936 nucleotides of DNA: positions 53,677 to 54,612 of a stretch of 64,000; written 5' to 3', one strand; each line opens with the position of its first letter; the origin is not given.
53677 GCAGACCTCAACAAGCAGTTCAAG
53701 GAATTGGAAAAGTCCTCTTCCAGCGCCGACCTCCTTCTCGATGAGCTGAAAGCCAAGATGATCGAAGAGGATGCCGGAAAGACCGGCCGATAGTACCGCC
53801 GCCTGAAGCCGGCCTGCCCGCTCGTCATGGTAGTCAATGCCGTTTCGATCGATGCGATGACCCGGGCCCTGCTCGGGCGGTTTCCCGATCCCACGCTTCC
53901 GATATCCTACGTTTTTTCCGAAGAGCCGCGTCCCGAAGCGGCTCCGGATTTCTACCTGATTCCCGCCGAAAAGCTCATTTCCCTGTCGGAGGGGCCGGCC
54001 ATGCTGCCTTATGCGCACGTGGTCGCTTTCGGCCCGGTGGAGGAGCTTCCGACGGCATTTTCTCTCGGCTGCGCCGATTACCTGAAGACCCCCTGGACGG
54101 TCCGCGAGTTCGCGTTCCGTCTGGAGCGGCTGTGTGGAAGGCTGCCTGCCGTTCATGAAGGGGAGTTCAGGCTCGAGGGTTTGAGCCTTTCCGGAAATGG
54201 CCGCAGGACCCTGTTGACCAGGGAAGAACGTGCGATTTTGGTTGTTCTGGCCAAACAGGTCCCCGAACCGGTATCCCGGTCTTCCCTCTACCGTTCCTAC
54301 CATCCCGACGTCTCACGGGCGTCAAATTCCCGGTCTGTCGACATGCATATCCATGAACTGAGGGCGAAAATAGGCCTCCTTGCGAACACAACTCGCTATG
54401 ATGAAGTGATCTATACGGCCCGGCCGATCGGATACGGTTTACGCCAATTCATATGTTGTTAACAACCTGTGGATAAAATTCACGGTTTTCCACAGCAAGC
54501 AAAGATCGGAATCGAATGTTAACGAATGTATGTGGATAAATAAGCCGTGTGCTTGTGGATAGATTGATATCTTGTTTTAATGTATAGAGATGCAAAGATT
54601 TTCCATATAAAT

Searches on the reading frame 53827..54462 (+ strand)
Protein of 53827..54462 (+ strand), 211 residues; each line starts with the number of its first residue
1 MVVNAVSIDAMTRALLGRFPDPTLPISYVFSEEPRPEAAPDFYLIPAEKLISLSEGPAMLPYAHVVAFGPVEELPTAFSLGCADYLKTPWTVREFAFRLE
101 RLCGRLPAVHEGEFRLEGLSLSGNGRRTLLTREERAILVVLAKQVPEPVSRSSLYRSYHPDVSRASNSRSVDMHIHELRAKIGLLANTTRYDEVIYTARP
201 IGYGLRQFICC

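Call 7: search_protein_families(library=pfam, proteins=[window:53827-54462:+])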
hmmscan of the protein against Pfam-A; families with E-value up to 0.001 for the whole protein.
window:53827-54462:+ (211 aa): 1 family
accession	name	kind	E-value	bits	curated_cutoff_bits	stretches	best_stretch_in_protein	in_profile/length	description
PF00486.34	Trans_reg_C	-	3.4e-11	43.5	26.2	1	126-204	2-76/77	Transcriptional regulatory protein, C terminal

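Call 8: find_encoding_contigs(protein=window:53827-54462:+, flank=10000, max_places=10)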
Protein window:53827-54462:+ (211 aa): 5 contigs read that carry it; 3 places shown.
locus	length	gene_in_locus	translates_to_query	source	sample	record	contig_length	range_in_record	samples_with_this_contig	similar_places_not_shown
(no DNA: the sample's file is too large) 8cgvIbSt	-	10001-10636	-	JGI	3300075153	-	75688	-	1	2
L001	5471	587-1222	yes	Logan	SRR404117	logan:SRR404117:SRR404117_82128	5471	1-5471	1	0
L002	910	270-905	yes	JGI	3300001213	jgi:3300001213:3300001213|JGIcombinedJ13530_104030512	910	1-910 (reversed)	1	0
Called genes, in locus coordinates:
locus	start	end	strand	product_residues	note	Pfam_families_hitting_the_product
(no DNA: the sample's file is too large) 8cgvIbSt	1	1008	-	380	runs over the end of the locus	PF00142:Fer4_NifH (weak), PF01656:CbiA, PF02374:ArsA_ATPase (faint), PF06564:CBP_BcsQ (faint), PF10609:ParA, PF13614:AAA_31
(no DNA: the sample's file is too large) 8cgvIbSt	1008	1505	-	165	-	-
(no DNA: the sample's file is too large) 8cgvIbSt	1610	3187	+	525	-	PF22694:CtpB_N-like, PF17820:PDZ_6, PF03572:Peptidase_S41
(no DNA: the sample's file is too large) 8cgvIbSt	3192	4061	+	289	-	PF20260:PUA_4, PF04452:Methyltrans_RNA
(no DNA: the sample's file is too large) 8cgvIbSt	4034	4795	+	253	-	PF03808:Glyco_tran_WecG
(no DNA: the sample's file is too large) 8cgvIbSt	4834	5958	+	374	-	PF00072:Response_reg, PF00158:Sigma54_activat, PF01078:Mg_chelatase (faint), PF14532:Sigma54_activ_2, PF07728:AAA_5 (weak), PF25601:AAA_lid_14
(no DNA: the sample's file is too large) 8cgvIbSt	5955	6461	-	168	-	-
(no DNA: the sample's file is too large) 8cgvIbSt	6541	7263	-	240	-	PF00588:SpoU_methylase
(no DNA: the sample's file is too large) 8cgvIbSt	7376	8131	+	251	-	PF00106:adh_short, PF03807:F420_oxidored (weak), PF13561:adh_short_C2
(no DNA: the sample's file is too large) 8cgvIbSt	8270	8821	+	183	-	PF01740:STAS, PF13466:STAS_2 (weak)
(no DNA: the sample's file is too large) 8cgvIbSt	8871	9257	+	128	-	PF22550:CesT_Tir_1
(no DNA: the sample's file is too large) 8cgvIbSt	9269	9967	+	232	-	PF04012:PspA_IM30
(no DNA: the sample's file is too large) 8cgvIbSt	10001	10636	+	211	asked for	PF00486:Trans_reg_C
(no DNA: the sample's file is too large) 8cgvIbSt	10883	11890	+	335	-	-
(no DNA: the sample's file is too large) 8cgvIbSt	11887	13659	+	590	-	-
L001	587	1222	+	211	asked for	PF00486:Trans_reg_C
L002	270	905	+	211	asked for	PF00486:Trans_reg_C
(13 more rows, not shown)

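Call 9: find_homologous_proteins(query=window:53827-54462:+)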
Query window:53827-54462:+ (211 aa): 9 proteins with E <= 0.001 among 397 candidates.
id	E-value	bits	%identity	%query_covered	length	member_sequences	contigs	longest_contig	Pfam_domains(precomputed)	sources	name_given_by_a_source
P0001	2.6e-136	470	100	100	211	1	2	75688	PF00486.35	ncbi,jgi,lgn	jgi:DNA-binding response OmpR family regulator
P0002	2.6e-113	395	86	100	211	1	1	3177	PF00486.35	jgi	jgi:DNA-binding response OmpR family regulator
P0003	2.7e-90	320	72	100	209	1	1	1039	PF00486.35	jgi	jgi:DNA-binding response OmpR family regulator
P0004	1.7e-44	170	46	100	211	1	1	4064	PF00486.35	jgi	jgi:DNA-binding winged helix-turn-helix (wHTH) protein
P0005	3.2e-42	163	46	98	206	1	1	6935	PF00486.35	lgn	-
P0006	1.6e-41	160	44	98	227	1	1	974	PF00486.35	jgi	jgi:DNA-binding winged helix-turn-helix (wHTH) protein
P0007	7.2e-19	86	36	95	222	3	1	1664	PF00486.35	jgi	-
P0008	5.7e-5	41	29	68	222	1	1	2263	PF00486.35,PF00072.31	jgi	jgi:two-component system response regulator RegX3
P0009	1.4e-4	40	33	59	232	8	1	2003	PF00486.35,PF00072.31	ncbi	-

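Call 12: find_related_loci(query=A1, collection=genome_contigs, flank=10000)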
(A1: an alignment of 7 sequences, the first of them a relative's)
Query A1 (211 aa) in genome_contigs; peptide patterns used: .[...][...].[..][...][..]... (x = any residue, [..] = any of these).
173 stretches matched a pattern; 67 encode a relative of the query (tblastn E <= 1e-3); 66 distinct loci.
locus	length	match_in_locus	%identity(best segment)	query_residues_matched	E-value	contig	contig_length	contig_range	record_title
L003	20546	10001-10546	25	58-210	2e-8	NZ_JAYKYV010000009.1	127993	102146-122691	Flagellimonas halotolerans strain SYSU M86414 NODE_9_length_127993_cov_204.486718, whole genome shotgun sequence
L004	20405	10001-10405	27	60-183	5e-8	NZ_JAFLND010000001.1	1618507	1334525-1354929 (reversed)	[Muricauda] lutisoli strain CAU 1631 contig1, whole genome shotgun sequence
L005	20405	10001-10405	26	60-183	4e-8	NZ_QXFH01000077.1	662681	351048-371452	Flagellimonas lutimaris strain KCTC 22173 402, whole genome shotgun sequence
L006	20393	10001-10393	27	60-179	1e-7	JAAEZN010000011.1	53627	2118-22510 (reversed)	MAG: Algicola sp. isolate P03SST1Cbin.3 NODE_126_length_53627_cov_5.4238, whole genome shotgun sequence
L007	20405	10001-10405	26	60-183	1e-7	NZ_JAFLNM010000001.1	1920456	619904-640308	Flagellimonas profundi strain BC31-3-A3 NODE_1_length_1920456_cov_46.624319, whole genome shotgun sequence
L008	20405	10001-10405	26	60-183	3e-7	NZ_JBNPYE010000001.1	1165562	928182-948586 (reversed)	Flagellimonas lutimaris strain A26-3 NODE_1_length_1165562_cov_36.357846, whole genome shotgun sequence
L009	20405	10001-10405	26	60-183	4e-7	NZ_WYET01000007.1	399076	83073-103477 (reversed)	Flagellimonas chongwuensis strain HICW HICW_ctg0003, whole genome shotgun sequence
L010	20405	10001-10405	26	60-183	7e-7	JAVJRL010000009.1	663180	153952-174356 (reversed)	MAG: Allomuricauda sp. isolate D1-CHI-23 k141_28039, whole genome shotgun sequence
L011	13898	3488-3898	26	58-183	6e-7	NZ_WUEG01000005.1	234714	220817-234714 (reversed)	Muricauda sp. TY007 scaffold_4, whole genome shotgun sequence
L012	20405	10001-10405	27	60-183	5e-7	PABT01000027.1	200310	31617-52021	MAG: Allomuricauda sp. isolate NAT111 MHASMcontig_908647, whole genome shotgun sequence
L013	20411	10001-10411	26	58-183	6e-7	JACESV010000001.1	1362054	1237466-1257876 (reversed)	MAG: Allomuricauda sp. isolate MCMED-G25 Muricauda-MCMED-G25-C1, whole genome shotgun sequence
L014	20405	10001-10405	26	60-183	8e-7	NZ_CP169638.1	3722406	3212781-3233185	Flagellimonas sp. C4 chromosome, complete genome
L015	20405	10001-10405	26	60-183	1e-6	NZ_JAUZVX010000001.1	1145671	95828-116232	Flagellimonas crocea strain DH64 NODE_1_length_1145671_cov_161.536210, whole genome shotgun sequence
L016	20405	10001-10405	26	60-183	2e-6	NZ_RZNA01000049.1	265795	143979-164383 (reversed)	Flagellimonas oceanensis strain 40DY170 456, whole genome shotgun sequence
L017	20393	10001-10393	27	60-179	2e-6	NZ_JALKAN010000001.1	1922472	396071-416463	Allomuricauda sp. F6463D scaffold1_size1922472, whole genome shotgun sequence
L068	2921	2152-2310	34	60-112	1e-3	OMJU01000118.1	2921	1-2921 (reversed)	Candidatus Rokubacteria bacterium isolate AM_2207 genome assembly, contig: k99_61627, whole genome shotgun sequence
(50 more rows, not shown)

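Call 13: list_cluster_members(proteins=[window:53827-54462:+, window:58349-59629:-, window:59692-61023:+, window:54709-55716:+, window:55713-57485:+, window:53095-53793:+])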
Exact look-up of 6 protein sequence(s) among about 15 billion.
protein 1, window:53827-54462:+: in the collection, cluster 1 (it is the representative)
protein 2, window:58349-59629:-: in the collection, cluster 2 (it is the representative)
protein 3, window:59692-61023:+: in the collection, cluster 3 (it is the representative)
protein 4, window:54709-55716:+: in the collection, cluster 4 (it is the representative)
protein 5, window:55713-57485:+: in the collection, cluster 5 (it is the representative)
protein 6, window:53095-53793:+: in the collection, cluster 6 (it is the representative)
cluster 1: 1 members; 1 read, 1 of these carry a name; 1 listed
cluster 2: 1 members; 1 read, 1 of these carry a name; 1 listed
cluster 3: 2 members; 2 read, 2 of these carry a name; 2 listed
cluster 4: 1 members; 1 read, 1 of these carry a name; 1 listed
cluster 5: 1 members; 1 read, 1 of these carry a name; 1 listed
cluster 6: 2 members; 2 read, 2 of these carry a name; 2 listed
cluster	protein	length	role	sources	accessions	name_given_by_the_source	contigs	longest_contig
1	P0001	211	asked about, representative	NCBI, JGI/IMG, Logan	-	DNA-binding response OmpR family regulator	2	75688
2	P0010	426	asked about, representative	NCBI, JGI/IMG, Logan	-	UDP-N-acetylglucosamine 1-carboxyvinyltransferase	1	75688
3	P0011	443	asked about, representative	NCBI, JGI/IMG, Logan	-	threonine synthase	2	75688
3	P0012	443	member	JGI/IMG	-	threonine synthase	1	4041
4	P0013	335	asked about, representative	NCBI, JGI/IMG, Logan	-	hypothetical protein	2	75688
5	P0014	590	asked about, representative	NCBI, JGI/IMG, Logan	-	hypothetical protein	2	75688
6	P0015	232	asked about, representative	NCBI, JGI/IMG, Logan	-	phage shock protein A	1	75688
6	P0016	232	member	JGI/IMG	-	phage shock protein A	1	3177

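Call 17: find_encoding_contigs(protein=P0002, flank=10000)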
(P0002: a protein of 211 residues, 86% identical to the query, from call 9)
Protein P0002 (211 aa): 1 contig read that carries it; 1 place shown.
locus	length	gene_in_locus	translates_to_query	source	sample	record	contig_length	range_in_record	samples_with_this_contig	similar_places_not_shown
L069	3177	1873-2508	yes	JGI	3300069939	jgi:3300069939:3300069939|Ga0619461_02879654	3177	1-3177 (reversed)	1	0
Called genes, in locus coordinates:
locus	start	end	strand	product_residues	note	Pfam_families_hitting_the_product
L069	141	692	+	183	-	PF01740:STAS, PF13466:STAS_2 (weak)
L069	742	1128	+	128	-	PF22550:CesT_Tir_1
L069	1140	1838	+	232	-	PF04012:PspA_IM30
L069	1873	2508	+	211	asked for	PF00486:Trans_reg_C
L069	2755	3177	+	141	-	?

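Call 18: find_encoding_contigs(protein=P0004, flank=10000)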
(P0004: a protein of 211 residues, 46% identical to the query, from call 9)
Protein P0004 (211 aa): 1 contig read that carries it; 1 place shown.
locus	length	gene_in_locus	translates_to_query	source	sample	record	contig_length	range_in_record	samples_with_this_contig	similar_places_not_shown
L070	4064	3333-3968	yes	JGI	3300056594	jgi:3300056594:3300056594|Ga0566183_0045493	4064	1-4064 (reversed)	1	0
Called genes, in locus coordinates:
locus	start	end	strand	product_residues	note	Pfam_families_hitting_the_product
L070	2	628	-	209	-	?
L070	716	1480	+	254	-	PF00106:adh_short, PF13561:adh_short_C2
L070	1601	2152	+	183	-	PF01740:STAS, PF13466:STAS_2 (weak)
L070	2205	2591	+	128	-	PF10722:YbjN (weak), PF22550:CesT_Tir_1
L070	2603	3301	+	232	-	PF04012:PspA_IM30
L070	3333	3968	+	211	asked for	PF00486:Trans_reg_C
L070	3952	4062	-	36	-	?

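Call 19: find_encoding_contigs(protein=P0005, flank=10000)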
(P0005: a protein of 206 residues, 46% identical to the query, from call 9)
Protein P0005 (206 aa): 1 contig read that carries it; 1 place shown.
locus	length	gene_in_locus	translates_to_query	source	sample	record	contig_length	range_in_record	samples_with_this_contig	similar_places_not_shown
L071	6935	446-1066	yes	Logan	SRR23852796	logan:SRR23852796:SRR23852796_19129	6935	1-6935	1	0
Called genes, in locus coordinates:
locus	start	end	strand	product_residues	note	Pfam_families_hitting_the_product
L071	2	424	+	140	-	?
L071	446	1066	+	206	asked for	PF00486:Trans_reg_C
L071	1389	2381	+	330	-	-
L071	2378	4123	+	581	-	-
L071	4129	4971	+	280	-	PF27507:DjlA_TM (weak), PF00226:DnaJ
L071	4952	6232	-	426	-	PF00275:EPSP_synthase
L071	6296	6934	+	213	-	?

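Call 25: search_protein_families(library=ncbifam, proteins=[window:53827-54462:+], max_evalue=0.01)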
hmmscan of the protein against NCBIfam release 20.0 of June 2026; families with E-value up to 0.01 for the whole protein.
window:53827-54462:+ (211 aa): 21 families
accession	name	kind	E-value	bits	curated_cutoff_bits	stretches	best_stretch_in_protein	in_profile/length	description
NF045944.1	ResRegRpaBCyano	equivalog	4.3e-10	39.3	330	1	61-205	70-227/229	response regulator transcription factor RpaB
NF008296.0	PRK11083.1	equivalog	1.9e-09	37.3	273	1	79-206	94-226/228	two-component system response regulator CreB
NF053854.1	RespRegPhoBBctds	equivalog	3.2e-09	36.5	270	1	73-203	85-222/225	two-component system response regulator PhoB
NF012023.0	PRK15479.1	equivalog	1.6e-08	34.4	337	1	66-206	79-218/224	transcriptional regulator TctD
NF007928.2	PRK10643.1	equivalog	1e-06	28.6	330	1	71-184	84-203/216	two-component system response regulator PmrA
TIGR01387.1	cztR_silR_copR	subfamily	1.4e-06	28.1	279.2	1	67-204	78-217/218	heavy metal response regulator transcription factor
NF041733.1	resp_reg_CseB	equivalog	2.1e-06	27.3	350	1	113-206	143-227/228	two-component system response regulator CseB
NF007346.1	PRK09836.1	equivalog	3.4e-06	27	420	1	60-205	73-221/227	copper/silver response regulator transcription factor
NF040689.1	MtrAB_MtrA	equivalog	5.2e-06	26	300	1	81-203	91-216/219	MtrAB system response regulator MtrA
NF007982.1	PRK10710.1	equivalog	2.9e-05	23.8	380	1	79-197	98-222/235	envelope stress response regulator BaeR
NF007663.1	PRK10336.1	equivalog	9.9e-05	22.2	345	1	77-203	90-214/219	quorum sensing response regulator transcription factor QseB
NF008034.0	PRK10766.1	equivalog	0.00027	20.5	275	1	114-183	144-212/231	two-component system response regulator TorR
NF051850.1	RespRegRprY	equivalog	0.00035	20.1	370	1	71-181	88-207/234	response regulator transcription factor RprY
NF008567.0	PRK11517.1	equivalog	0.00037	19.9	353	1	76-205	88-218/223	response regulator transcription factor HprR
NF007005.1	PRK09468.1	equivalog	0.00039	19.9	331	1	112-196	140-225/237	osmolarity response regulator transcription factor OmpR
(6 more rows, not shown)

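Call 34: find_homologous_proteins(query=A2, max_evalue=0.001)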
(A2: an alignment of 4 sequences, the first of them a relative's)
Query A2 (4 sequences) (590 aa, profile of the alignment): 4 proteins with E <= 0.001 among 8000 candidates.
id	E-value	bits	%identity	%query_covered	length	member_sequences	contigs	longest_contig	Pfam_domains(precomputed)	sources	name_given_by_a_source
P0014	2.5e-292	989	100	100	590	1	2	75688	-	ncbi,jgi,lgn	jgi:hypothetical protein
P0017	1.0e-286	970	52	100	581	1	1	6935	-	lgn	-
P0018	2.9e-281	952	46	99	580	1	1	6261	-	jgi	jgi:hypothetical protein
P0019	8.7e-251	852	23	58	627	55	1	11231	-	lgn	-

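Call 35: find_related_loci(query=A2, collection=metagenome_contigs, flank=10000)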
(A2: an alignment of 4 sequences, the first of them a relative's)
Query A2 (590 aa) in metagenome_contigs; peptide patterns used: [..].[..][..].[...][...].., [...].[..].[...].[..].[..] (x = any residue, [..] = any of these).
256 stretches matched a pattern; 8 encode a relative of the query (tblastn E <= 1e-3); 8 distinct loci.
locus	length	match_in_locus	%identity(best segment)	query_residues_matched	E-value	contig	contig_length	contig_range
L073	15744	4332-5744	26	27-522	2e-54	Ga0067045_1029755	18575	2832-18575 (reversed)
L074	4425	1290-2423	27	227-585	3e-30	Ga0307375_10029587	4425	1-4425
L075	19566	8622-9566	23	238-536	4e-16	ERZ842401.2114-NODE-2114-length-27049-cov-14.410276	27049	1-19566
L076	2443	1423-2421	23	51-369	2e-15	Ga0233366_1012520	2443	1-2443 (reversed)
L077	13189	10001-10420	31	259-393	8e-15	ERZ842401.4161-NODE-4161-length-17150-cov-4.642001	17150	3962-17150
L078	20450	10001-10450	31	278-418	3e-14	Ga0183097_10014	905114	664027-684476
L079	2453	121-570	31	278-418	4e-14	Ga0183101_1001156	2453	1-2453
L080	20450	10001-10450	31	278-418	3e-14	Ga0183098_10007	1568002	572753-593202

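Call 43: search_protein_families(library=pfam, proteins=[L073:275-958:+, L073:1013-1636:+, L073:1918-2232:-, L073:2229-2663:-, L073:2663-3238:-, L073:3281-4234:+, L073:5861-6736:+, L078:7278-7868:+, L078:6367-7200:+, L077:7537-8082:+], max_evalue=0.01)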
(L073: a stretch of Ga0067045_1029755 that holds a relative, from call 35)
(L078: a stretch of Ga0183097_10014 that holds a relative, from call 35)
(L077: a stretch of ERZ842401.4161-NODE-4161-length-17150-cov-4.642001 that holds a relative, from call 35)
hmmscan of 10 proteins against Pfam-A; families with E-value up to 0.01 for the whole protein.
L073:275-958:+ (227 aa): 2 families
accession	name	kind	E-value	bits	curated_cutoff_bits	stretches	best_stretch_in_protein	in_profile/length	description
PF04012.17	PspA_IM30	-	2.6e-54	184.6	33.9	1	2-220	1-216/220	PspA/IM30 family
PF06419.17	COG6_N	-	0.006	17.2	27.4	0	95-141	50-96/114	Conserved oligomeric complex COG6, N-terminal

L073:1013-1636:+ (207 aa): 1 family
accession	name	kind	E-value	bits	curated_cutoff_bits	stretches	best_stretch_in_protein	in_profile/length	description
PF00486.34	Trans_reg_C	-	1.9e-12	47.5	26.2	1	123-198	2-77/77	Transcriptional regulatory protein, C terminal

L073:1918-2232:- (104 aa): 3 families
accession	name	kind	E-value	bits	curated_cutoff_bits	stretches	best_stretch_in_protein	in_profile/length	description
PF01906.23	YbjQ_1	-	1.3e-38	132.2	23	1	1-103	1-103/103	Putative heavy-metal-binding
PF23025.1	YbjQ_2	-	1.6e-05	25.6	29.1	1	2-103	8-101/103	C2 domain-containing protein 5, YbjQ-like domain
PF11524.14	SeleniumBinding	-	0.0011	19.7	27.9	0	35-101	8-73/82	Selenium binding protein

L073:2229-2663:- (144 aa): 4 families
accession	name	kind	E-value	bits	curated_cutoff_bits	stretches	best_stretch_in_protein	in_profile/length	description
PF13490.11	zf-HC2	-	1.9e-05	25.1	22.2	1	3-37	1-35/35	Putative zinc-finger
PF20990.2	DUF2207_C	-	0.00024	21.3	33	1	49-143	113-200/247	Predicted membrane protein (DUF2207) C-terminal domain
PF14264.12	Glucos_trans_II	-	0.0025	17.5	30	1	71-127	234-290/317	Glucosyl transferase GtrII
PF03611.19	EIIC-GAT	-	0.0057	16.2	24.2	1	65-128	202-268/394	PTS system sugar-specific permease component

L073:2663-3238:- (191 aa): 4 families
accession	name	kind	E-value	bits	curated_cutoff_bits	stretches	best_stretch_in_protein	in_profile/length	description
PF04542.20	Sigma70_r2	-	2.2e-15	56.6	24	1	34-100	2-70/71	Sigma-70 region 2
PF08281.18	Sigma70_r4_2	-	5.4e-13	48.8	25.7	1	130-181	3-54/54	Sigma-70, region 4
PF04545.22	Sigma70_r4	-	1.1e-07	31.7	24.1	1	134-182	1-49/50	Sigma-70, region 4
PF07638.17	Sigma70_ECF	-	0.00095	19.5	21.1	1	135-186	133-184/185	ECF sigma factor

L073:3281-4234:+ (317 aa): 0 families

L073:5861-6736:+ (291 aa): 1 family
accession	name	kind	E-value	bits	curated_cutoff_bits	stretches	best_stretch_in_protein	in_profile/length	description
PF00226.36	DnaJ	-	4.8e-11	43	27.8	1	227-279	3-50/63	DnaJ domain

L078:7278-7868:+ (196 aa): 5 families
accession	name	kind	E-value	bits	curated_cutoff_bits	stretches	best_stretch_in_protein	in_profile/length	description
PF01740.26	STAS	-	2.2e-21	76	22.6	1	41-140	6-106/106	STAS domain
PF13466.11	STAS_2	-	0.00031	21.3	29.2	1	50-127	3-79/80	STAS domain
PF12760.12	Zn_ribbon_IS1595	-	0.00065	20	25.4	1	153-182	13-44/46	Transposase zinc-ribbon domain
PF22747.2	Zn_ribbon_DUF2089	-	0.0022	18.5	27.6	1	161-184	1-21/32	DUF2089 zinc ribbon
PF18912.6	DZR_2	-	0.0084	16.4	27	0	150-185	1-31/56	Double zinc ribbon domain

L078:6367-7200:+ (277 aa): 2 families
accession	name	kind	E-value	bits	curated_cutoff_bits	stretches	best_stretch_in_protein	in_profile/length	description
PF00106.31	adh_short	-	3.5e-23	82.5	26.6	1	59-234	1-183/195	short chain dehydrogenase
PF13561.12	adh_short_C2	-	1.1e-19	71.4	27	1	67-236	5-179/236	Enoyl-(Acyl carrier protein) reductase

L077:7537-8082:+ (181 aa): 3 families
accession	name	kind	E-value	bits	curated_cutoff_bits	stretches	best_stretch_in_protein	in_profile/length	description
PF01740.26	STAS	-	8.1e-19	67.8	22.6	1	25-125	4-105/106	STAS domain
PF22747.2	Zn_ribbon_DUF2089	-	0.0023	18.4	27.6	1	146-170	1-22/32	DUF2089 zinc ribbon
PF12760.12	Zn_ribbon_IS1595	-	0.0051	17.2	25.4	1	141-168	16-45/46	Transposase zinc-ribbon domain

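Call 49: search_solved_structures(query=A2, max_evalue=10)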
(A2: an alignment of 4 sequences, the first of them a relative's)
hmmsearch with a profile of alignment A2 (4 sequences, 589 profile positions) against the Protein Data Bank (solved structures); distinct sequences matched with E-value up to 10: 44.
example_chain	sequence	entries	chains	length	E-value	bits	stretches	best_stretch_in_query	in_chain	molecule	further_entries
8bu0_A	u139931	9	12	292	1.6e-06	30.1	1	113-162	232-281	Consensus tetratricopeptide repeat protein | Crystal structure of an 8-repeat consensus TPR superhelix with Zinc. | Monomer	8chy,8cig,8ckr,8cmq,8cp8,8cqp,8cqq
1na0_A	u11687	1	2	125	5.7e-05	24.9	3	128-163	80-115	designed protein CTPR3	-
6v8e_A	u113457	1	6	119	7.2e-05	24.6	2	110-161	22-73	Designed protein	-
5hrz_A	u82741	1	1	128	7.3e-05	24.6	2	122-161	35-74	TPR domain protein 1na0C3_3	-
9qhc_A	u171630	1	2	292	9e-05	24.3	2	227-265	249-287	Engineered tetratricopeptide repeat protein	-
9qhb_A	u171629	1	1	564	0.00013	23.7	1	111-163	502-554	Engineered tetratricopeptide repeat protein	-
1na3_A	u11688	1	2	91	0.0005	21.9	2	128-163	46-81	designed protein CTPR2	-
6vfh_A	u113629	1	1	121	0.00081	21.1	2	110-161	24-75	T33_dn10A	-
6vfi_B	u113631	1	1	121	0.00088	21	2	110-161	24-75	O43_dn18B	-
8ch0_A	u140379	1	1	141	0.0013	20.4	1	110-161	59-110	Consensus tetratricopeptide repeat protein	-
2fo7_A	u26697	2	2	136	0.0015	20.3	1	110-161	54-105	SYNTHETIC CONSENSUS TPR PROTEIN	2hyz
6vl6_A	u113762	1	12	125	0.0022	19.7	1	122-161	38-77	T33_dn2A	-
3kd7_A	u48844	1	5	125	0.0043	18.8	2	111-163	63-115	CTPR390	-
8ump_A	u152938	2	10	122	0.01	17.5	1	110-162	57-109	T33-ml35-redesigned-TPR-domain-fold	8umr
6vl6_B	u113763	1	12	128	0.016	16.9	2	110-161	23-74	T33_dn2B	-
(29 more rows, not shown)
